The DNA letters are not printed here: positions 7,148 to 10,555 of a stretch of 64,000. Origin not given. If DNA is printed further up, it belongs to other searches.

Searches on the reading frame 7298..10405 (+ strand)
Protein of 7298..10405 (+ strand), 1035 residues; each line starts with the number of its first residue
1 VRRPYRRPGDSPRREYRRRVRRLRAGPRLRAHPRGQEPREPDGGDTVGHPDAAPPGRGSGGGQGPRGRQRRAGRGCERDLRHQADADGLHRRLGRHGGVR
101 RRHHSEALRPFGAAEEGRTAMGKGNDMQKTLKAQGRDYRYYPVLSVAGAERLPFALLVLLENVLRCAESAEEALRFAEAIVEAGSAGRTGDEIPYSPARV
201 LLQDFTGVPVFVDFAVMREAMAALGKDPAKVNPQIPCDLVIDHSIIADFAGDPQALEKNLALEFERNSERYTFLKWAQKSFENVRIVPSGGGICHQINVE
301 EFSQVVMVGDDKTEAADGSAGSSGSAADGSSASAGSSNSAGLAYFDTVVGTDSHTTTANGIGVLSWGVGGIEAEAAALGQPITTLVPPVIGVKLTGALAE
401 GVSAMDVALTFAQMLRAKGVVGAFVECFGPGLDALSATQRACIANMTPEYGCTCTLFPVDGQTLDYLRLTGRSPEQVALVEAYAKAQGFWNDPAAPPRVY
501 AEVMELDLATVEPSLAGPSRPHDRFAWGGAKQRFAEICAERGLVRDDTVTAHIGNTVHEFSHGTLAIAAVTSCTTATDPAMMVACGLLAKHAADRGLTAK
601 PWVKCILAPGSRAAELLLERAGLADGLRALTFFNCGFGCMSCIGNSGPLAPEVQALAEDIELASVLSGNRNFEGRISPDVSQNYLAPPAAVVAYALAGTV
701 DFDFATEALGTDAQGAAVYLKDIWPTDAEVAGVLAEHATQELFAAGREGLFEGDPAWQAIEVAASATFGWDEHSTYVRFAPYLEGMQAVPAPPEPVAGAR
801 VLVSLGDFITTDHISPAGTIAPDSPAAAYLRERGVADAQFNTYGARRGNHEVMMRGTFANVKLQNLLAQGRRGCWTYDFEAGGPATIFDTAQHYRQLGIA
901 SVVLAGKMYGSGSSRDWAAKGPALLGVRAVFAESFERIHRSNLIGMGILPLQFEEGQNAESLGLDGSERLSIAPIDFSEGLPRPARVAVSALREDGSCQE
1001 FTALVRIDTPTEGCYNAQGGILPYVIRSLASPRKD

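Call 18: search_protein_families(library=pfam, proteins=[window:7298-10405:+], max_evalue=0.0001)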
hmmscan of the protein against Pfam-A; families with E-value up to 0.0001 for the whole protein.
window:7298-10405:+ (1035 aa): 2 families
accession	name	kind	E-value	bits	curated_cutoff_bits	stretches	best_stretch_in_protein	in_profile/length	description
PF00330.25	Aconitase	-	6.8e-140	467.5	28.7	1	189-698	13-463/463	Aconitase family (aconitate hydratase)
PF00694.25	Aconitase_C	-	6.5e-36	124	22.8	1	827-955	2-130/131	Aconitase C-terminal domain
